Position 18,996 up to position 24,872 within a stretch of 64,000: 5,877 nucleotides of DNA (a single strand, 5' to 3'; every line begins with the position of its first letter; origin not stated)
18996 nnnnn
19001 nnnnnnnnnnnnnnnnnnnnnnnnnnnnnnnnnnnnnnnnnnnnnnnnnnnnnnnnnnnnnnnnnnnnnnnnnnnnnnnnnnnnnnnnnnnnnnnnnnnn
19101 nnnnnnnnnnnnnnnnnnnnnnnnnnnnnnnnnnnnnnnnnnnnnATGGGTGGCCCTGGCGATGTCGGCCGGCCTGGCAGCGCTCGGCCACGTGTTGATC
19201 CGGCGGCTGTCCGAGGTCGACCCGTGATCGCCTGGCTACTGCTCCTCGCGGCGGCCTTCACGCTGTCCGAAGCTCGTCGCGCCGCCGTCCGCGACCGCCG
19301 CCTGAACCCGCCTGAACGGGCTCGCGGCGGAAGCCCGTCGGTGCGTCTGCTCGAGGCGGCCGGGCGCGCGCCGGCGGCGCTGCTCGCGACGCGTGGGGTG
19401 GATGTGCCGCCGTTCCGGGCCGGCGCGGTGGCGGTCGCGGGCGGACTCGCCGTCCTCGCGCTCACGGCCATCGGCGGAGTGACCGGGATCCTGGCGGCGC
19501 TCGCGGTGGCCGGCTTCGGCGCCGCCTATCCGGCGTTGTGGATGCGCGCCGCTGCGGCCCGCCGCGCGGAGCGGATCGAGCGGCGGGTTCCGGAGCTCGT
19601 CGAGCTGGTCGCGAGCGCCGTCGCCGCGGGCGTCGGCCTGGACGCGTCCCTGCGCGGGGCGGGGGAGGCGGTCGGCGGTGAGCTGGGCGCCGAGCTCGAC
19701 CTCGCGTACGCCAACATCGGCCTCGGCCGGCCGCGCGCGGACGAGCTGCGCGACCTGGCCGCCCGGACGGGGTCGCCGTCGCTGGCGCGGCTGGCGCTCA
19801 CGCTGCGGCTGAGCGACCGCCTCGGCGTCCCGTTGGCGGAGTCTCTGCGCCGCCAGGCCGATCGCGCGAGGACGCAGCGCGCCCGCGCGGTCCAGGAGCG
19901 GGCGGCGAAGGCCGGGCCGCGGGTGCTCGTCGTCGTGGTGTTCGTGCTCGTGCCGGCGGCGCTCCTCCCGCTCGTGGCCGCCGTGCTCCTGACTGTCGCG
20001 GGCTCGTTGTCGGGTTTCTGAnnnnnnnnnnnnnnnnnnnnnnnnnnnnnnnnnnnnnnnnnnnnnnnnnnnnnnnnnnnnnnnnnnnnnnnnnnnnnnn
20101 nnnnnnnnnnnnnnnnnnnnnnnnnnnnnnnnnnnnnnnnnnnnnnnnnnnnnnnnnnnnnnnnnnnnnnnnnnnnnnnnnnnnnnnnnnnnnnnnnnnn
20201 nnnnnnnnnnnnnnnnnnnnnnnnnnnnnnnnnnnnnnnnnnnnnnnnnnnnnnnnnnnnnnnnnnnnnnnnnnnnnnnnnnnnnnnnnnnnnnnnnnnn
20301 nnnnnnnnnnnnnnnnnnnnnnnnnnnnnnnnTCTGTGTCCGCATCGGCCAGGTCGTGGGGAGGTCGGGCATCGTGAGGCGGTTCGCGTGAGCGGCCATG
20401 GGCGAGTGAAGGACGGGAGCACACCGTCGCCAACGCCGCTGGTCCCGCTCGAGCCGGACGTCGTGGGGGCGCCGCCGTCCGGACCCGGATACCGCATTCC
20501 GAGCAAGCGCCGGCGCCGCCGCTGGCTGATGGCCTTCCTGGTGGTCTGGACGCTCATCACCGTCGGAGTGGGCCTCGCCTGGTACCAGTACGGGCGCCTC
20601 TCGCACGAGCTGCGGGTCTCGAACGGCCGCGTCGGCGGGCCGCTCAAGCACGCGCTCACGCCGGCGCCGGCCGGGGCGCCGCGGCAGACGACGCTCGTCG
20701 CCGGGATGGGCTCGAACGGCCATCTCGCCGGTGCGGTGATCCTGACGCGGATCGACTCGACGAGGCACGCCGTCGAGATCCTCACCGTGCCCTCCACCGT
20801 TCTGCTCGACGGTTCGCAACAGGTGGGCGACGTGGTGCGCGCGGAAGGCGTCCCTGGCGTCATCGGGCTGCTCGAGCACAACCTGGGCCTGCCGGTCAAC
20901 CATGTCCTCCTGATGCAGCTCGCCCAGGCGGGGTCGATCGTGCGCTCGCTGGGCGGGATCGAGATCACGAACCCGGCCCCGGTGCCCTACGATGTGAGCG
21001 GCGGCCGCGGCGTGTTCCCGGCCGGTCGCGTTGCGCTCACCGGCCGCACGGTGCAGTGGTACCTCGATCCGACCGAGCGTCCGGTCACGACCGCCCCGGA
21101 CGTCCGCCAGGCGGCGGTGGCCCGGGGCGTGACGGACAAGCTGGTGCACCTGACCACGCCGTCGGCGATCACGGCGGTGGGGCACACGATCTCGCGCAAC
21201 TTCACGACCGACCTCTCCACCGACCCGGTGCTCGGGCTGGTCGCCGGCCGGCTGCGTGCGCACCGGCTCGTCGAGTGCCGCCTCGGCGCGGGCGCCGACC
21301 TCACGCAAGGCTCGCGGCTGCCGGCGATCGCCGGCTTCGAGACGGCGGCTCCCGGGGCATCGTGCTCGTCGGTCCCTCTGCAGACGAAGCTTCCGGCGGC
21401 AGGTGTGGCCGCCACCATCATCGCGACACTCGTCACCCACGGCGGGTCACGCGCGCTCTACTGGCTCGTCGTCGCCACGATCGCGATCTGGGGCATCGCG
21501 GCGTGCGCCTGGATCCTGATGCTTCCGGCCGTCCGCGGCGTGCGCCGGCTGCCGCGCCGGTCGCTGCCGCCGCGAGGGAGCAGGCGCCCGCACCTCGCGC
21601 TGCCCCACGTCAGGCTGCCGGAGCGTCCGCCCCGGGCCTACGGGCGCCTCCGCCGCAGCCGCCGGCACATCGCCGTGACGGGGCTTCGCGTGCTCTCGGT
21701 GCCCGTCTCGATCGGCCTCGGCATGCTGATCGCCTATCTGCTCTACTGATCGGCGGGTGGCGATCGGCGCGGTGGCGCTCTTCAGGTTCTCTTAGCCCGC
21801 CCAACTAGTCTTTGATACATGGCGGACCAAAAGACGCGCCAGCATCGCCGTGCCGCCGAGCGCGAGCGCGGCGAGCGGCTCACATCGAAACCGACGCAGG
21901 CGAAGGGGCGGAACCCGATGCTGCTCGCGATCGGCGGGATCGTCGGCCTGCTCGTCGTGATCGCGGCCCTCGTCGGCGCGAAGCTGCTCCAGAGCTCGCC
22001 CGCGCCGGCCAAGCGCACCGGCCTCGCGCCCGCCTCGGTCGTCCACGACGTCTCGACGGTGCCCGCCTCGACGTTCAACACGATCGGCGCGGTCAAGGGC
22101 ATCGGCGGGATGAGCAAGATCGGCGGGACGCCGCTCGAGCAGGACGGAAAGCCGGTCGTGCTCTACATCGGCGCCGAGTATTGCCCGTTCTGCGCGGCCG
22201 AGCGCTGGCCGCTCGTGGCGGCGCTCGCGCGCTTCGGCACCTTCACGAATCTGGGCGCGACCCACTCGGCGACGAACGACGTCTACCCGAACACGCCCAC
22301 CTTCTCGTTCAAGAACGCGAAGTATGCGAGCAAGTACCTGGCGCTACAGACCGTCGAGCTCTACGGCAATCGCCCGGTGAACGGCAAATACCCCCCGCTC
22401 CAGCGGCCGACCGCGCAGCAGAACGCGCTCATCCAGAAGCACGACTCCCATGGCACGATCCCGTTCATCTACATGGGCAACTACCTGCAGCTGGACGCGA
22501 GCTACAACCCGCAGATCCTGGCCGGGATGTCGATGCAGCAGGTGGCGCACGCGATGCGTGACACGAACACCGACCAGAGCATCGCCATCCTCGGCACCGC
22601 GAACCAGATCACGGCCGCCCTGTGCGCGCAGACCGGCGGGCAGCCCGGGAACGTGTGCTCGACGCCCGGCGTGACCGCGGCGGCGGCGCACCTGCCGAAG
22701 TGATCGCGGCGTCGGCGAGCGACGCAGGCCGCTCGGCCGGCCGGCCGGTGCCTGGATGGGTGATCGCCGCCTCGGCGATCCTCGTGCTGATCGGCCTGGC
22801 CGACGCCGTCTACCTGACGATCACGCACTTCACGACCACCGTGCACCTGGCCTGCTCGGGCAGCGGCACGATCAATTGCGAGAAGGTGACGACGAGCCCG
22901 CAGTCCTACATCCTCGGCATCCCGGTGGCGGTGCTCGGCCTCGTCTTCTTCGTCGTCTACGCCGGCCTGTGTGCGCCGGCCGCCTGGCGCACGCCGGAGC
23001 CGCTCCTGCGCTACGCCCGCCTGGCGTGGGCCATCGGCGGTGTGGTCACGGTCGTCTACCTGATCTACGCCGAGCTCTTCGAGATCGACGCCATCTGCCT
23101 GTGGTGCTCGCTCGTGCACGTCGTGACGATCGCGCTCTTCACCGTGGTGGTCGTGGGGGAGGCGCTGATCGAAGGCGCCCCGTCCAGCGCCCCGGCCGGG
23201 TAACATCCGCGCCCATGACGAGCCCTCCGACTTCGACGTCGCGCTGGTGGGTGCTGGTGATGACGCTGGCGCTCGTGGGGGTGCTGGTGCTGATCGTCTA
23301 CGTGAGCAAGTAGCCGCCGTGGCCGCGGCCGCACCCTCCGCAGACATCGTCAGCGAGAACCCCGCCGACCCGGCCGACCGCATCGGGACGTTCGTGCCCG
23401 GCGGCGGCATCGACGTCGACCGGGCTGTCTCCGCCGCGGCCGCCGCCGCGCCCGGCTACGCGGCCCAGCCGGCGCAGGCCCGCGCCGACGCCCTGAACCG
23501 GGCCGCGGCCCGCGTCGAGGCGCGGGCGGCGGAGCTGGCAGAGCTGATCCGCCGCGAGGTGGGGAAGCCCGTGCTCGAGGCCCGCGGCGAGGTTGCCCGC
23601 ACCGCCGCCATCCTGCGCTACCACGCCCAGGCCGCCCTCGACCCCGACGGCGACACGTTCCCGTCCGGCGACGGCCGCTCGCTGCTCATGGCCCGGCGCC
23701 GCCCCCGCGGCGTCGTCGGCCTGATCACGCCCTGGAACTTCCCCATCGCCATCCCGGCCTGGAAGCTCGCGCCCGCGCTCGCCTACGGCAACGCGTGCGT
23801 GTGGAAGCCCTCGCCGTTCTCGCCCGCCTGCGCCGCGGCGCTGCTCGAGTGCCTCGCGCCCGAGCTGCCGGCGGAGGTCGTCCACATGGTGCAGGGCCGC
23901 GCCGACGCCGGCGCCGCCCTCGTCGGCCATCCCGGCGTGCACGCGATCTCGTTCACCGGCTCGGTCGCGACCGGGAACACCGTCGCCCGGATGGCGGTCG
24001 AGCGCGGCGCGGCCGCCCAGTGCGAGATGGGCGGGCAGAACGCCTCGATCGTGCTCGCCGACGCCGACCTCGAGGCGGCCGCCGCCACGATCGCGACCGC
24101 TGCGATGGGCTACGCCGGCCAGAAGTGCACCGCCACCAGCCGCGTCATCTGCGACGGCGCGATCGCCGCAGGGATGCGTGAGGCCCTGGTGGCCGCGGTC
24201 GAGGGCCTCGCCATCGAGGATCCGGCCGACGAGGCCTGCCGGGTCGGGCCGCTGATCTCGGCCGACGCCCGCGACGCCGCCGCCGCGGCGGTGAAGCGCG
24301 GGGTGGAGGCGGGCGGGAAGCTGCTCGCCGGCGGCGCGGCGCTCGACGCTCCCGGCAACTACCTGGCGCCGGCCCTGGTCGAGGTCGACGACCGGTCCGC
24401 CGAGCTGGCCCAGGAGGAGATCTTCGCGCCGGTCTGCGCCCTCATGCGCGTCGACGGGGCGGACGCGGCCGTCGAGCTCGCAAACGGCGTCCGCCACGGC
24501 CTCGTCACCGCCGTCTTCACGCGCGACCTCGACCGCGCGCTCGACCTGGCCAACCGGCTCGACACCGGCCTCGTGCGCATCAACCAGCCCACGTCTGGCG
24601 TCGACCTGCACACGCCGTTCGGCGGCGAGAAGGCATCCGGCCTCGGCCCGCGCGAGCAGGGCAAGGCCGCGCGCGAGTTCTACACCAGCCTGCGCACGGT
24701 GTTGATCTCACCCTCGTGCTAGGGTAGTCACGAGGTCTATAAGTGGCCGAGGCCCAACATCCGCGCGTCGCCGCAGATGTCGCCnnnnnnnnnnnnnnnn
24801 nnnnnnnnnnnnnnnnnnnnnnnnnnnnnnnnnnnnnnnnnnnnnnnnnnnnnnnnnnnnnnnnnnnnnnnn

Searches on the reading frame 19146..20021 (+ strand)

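Call 27: search_protein_families(library=pfam, proteins=[window:19146-20021:+], max_evalue=0.0001)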
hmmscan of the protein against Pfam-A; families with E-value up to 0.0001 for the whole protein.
window:19146-20021:+ (291 aa): 1 family
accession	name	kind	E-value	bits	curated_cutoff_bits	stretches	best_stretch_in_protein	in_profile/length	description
PF00482.28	T2SSF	-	1.4e-15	57.8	25.2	1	153-274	3-121/125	Type II secretion system (T2SS), protein F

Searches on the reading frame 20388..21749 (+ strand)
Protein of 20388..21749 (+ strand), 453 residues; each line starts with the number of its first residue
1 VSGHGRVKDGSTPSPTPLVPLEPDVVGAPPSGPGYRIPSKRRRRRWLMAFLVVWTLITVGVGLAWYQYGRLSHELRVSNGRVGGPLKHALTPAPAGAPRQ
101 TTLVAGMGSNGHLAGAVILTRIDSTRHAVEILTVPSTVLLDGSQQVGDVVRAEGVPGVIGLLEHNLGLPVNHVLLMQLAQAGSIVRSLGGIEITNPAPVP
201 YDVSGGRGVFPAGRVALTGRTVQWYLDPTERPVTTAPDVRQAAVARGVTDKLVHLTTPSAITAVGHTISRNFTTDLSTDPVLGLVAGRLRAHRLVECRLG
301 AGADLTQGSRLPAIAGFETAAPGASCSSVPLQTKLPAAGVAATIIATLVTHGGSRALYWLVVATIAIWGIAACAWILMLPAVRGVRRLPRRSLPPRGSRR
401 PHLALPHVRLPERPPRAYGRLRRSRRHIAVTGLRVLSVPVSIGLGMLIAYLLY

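Call 27: search_protein_families(library=pfam, proteins=[window:20388-21749:+], max_evalue=0.0001)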
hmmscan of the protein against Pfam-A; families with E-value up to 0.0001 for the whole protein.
window:20388-21749:+ (453 aa): 1 family
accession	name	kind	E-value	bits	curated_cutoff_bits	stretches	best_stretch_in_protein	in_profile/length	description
PF03816.19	LytR_cpsA_psr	-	6.1e-05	23.7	24.6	1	117-226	5-120/150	LytR_cpsA_psr family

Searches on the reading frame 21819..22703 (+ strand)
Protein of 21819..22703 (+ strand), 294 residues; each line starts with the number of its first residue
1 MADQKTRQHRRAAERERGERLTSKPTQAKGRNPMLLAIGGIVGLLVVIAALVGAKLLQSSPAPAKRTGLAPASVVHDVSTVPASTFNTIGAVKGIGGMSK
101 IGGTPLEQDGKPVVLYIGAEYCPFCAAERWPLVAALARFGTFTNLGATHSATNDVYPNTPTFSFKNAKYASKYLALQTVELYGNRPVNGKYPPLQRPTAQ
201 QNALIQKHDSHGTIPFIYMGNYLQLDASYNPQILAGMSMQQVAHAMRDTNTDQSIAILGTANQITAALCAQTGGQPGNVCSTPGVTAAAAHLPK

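Call 29: search_protein_families(library=pfam, proteins=[window:21819-22703:+], max_evalue=0.0001)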
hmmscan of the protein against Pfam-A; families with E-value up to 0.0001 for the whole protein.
window:21819-22703:+ (294 aa): 1 family
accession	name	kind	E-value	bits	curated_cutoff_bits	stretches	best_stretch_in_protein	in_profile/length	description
PF06053.17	DUF929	-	1.3e-29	103.7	24.6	2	100-181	4-90/205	Domain of unknown function (DUF929)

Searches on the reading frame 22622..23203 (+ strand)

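Call 29: search_protein_families(library=pfam, proteins=[window:22622-23203:+], max_evalue=0.0001)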
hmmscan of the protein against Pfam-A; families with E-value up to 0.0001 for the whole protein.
window:22622-23203:+ (193 aa): 1 family
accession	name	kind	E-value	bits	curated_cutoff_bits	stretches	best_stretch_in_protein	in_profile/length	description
PF07884.19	VKOR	-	3.8e-29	102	27.5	1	52-176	4-133/134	Vitamin K epoxide reductase family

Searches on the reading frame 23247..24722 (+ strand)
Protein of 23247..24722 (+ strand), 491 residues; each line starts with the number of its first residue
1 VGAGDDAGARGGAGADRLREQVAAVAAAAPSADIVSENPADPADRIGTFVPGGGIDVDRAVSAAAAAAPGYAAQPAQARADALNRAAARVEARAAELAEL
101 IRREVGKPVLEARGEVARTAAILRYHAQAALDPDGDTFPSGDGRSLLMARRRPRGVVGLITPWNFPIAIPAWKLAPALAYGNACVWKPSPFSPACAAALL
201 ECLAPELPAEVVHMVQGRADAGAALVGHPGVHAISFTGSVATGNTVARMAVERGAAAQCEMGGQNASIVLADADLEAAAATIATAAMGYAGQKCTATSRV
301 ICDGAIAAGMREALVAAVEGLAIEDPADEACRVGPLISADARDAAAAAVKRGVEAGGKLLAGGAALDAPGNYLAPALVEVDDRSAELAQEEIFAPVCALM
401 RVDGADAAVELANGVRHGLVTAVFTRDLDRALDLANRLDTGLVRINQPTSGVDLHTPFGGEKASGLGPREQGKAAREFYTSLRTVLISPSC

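Call 29: search_protein_families(library=pfam, proteins=[window:23247-24722:+], max_evalue=0.0001)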
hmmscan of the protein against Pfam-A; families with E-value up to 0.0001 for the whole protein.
window:23247-24722:+ (491 aa): 1 family
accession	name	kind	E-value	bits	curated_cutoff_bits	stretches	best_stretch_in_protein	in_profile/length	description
PF00171.27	Aldedh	-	5.5e-136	454.2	23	1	33-485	8-461/461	Aldehyde dehydrogenase family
